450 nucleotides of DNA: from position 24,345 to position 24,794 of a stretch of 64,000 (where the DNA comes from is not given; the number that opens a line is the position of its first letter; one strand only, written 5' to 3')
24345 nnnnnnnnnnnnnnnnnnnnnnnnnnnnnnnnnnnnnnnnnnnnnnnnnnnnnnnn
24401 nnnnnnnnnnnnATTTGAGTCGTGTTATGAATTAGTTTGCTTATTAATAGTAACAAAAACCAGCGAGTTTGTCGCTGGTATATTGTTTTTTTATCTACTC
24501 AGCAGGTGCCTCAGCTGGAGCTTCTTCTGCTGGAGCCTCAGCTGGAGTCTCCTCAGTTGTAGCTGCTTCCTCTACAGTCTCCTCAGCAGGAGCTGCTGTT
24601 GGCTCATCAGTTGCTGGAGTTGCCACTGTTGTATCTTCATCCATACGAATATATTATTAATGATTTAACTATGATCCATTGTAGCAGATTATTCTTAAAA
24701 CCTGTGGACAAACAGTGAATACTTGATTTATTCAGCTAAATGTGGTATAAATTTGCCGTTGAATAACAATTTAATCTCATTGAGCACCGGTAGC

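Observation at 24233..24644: Two tandem small acidic Pro-Ala-Glu-repeat proteins next to tRNA-Lys, missed by the ORF track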

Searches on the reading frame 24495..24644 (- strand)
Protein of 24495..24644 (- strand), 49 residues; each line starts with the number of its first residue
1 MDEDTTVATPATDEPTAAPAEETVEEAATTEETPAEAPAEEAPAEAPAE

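Call 10: search_protein_families(library=pfam, proteins=[window:24495-24644:-], max_evalue=1)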
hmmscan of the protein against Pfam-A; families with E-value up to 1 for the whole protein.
window:24495-24644:- (49 aa): 0 families

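Call 11: search_protein_families(library=ncbifam, proteins=[window:24495-24644:-], max_evalue=10)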
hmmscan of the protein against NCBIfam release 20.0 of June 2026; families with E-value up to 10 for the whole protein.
window:24495-24644:- (49 aa): 0 families

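Call 37: find_homologous_proteins(query=A3, max_evalue=1)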
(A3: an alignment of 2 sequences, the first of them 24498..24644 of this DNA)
Query A3 (2 sequences) (49 aa, profile of the alignment): 3 proteins with E <= 1 among 960 candidates.
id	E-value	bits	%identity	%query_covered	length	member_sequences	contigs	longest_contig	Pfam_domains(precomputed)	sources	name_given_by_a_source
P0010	8.2e-17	79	53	88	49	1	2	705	-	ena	-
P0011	6.1e-6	44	58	71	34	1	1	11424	-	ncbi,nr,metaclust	ncbi:MAG: hypothetical protein UU63_C0051G0013 [Candidatus Uhrbacteria bacterium GW2011_GWF2_41_430]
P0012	2.8e-2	32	58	73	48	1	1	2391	-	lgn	-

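Call 39: find_encoding_contigs(protein=P0011, flank=5000, max_places=2)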
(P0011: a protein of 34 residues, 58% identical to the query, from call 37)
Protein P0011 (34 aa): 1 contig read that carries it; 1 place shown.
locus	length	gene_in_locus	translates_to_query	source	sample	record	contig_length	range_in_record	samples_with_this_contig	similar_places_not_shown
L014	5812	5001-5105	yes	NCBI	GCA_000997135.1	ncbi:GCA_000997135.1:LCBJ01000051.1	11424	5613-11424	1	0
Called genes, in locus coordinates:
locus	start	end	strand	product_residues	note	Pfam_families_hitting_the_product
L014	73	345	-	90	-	PF01016:Ribosomal_L27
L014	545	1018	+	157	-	-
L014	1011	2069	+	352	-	PF00953:Glycos_transf_4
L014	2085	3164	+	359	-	PF01098:FTSW_RODA_SPOVE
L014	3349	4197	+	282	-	PF03033:Glyco_transf_28, PF04101:Glyco_tran_28_C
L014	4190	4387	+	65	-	-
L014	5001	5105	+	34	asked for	-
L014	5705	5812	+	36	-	?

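Call 40: find_encoding_contigs(protein=P0012, flank=5000, max_places=2)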
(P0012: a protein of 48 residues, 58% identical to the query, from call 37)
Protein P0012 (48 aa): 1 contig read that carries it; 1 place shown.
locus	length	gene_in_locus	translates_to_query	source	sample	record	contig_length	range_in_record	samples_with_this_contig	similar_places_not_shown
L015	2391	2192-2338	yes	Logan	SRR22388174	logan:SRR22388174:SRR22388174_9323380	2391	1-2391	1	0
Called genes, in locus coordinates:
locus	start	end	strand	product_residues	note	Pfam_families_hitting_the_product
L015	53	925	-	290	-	PF01636:APH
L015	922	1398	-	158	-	PF00293:NUDIX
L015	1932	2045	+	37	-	-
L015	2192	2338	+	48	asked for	-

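Call 85: search_protein_families(library=phrogs, proteins=[window:24495-24644:-], max_evalue=1)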
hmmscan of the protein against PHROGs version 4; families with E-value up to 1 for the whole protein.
window:24495-24644:- (49 aa): 0 families

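Call 86: search_protein_families(library=padloc, proteins=[window:24495-24644:-], max_evalue=1)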
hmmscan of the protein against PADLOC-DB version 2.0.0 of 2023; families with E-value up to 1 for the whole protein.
window:24495-24644:- (49 aa): 0 families

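Call 102: predict_structure(alignment_id=A8)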
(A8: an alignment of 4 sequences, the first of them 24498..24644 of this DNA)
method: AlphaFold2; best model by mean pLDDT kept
length: 49 residues; sequences in the alignment: 4
mean_pLDDT: 70.9   pTM: 0.14
mean pLDDT of the five models: 70.9, 67.0, 65.9, 63.0, 61.4
residues with pLDDT >= 90: 0; 70-90: 30; 50-70: 19; < 50: 0
segments of 3 or more residues with pLDDT < 50: none
pLDDT, mean of each block of 10 residues (from residue 1): 66 72 70 74 73
secondary structure: DSSP gave nothing for this model
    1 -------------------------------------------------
elements in order:
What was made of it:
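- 24495..24644 (-): ORF-B gene. It encodes a 49-aa Cys-free acidic 'tail-only' protein with the conserved N-terminus MDEDTT. AF2 finds no secondary structure, pTM 0.14 (call 102).
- ORF-B has no secondary structure (call 102).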
